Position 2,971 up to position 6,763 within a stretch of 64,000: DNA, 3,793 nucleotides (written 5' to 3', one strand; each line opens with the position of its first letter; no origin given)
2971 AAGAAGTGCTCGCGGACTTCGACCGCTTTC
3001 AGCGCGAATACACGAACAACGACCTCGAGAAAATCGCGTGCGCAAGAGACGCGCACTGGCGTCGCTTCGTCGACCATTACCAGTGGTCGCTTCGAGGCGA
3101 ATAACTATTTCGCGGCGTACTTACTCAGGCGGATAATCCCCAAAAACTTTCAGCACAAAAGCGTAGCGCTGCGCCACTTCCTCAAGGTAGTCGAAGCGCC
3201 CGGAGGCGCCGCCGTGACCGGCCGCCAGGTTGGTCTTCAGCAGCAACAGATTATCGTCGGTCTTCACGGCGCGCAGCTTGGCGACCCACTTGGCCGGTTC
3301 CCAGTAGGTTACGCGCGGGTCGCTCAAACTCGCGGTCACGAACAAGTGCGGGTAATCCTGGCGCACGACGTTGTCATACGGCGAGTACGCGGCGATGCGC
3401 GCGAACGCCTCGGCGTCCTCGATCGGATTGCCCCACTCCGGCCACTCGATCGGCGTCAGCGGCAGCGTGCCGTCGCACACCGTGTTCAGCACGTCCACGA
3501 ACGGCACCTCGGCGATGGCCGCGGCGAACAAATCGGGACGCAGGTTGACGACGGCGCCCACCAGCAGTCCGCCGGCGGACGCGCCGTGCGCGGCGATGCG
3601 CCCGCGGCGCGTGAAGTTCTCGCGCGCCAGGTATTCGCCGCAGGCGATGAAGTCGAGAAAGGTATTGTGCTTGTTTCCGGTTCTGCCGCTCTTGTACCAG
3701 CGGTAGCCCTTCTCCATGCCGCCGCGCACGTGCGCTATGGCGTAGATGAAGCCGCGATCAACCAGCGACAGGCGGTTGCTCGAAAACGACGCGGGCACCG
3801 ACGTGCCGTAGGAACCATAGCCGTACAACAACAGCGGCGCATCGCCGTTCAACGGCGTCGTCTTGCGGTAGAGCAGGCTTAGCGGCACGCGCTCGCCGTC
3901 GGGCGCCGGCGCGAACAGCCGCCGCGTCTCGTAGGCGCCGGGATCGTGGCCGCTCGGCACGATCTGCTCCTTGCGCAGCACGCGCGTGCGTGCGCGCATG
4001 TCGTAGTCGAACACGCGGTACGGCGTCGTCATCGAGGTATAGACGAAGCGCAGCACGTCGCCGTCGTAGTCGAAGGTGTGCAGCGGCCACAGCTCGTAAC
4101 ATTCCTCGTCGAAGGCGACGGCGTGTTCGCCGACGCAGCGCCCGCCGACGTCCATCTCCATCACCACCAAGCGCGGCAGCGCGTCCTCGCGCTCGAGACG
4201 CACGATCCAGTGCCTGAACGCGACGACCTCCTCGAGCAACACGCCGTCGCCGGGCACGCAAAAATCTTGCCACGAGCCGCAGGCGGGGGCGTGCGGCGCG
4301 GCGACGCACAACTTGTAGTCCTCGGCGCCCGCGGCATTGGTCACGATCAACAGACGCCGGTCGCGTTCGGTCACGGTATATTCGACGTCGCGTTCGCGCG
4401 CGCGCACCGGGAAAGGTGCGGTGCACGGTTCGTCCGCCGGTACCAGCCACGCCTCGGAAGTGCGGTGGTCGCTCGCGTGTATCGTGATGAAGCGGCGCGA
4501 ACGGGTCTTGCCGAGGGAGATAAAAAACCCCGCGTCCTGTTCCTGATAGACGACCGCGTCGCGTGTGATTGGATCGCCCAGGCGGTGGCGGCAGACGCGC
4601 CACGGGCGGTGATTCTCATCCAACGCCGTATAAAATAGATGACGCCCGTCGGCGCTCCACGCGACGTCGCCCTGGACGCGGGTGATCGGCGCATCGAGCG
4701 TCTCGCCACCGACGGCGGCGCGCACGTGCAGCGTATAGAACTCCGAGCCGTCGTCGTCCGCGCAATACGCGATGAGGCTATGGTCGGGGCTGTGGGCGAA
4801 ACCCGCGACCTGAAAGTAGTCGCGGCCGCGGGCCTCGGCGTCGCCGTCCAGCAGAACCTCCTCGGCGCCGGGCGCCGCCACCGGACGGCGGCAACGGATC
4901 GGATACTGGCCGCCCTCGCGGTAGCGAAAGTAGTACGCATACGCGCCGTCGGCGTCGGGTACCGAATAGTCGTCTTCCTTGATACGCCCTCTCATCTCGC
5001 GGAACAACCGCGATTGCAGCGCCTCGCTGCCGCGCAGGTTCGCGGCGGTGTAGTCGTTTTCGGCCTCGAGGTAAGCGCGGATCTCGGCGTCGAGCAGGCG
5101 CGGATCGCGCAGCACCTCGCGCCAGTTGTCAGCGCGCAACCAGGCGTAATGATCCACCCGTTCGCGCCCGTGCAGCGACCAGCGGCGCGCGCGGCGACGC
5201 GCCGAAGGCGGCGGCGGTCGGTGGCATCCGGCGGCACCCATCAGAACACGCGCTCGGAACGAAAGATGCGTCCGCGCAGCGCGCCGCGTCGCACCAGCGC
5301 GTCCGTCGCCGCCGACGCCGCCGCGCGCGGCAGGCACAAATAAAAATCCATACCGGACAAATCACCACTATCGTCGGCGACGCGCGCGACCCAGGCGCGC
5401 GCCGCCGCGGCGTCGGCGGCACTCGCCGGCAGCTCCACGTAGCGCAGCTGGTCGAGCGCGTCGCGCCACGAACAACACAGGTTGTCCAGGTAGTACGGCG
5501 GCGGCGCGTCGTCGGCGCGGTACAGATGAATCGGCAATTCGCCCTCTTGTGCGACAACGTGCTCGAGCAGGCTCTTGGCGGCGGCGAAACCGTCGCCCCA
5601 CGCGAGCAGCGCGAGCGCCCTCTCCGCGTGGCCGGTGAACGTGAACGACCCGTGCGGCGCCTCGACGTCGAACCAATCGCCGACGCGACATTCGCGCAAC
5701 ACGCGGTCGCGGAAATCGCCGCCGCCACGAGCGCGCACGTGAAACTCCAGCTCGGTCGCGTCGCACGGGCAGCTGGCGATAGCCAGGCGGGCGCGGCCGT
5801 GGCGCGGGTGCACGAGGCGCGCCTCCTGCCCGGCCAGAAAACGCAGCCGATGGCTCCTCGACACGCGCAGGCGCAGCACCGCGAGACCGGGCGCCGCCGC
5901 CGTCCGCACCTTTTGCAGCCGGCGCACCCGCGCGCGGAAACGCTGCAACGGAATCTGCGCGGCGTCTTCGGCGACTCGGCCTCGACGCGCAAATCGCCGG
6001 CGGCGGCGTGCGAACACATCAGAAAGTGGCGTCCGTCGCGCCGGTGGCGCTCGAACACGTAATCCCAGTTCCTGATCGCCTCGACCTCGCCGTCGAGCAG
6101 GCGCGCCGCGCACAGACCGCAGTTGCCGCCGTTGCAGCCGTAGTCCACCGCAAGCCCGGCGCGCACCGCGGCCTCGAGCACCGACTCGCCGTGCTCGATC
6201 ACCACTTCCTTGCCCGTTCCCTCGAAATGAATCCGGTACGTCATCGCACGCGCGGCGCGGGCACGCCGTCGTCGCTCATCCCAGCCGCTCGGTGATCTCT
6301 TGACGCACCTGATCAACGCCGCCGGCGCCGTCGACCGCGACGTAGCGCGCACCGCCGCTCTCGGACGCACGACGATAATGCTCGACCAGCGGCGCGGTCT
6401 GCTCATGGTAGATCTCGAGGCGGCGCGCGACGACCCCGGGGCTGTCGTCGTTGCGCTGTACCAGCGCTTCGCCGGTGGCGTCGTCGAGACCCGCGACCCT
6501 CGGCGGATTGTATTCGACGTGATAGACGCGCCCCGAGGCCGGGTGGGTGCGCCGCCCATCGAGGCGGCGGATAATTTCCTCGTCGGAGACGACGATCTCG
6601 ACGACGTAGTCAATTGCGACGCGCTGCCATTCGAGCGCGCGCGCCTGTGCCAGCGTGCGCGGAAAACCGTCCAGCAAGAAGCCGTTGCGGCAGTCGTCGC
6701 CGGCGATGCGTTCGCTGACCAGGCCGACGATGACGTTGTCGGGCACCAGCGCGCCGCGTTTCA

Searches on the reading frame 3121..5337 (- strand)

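Call 46: search_protein_families(library=pfam, proteins=[window:3121-5337:-], max_evalue=0.0001)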
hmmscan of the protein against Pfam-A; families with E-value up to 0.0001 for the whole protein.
window:3121-5337:- (738 aa): 2 families
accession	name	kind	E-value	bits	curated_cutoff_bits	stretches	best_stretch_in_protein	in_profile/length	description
PF02897.21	Peptidase_S9_N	-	1.8e-80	271.2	24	1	43-457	1-413/414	Prolyl oligopeptidase, N-terminal beta-propeller domain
PF00326.27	Peptidase_S9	-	1.7e-62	211.1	22.6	1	517-733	2-211/213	Prolyl oligopeptidase family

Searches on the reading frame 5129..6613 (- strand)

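Call 46: search_protein_families(library=pfam, proteins=[window:5129-6613:-], max_evalue=0.0001)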
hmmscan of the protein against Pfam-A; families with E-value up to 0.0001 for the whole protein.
window:5129-6613:- (494 aa): 1 family
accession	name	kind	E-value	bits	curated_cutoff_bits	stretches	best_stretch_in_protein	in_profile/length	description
PF00111.32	Fer2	-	1.7e-11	44.3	21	1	129-202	2-74/77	2Fe-2S iron-sulfur cluster binding domain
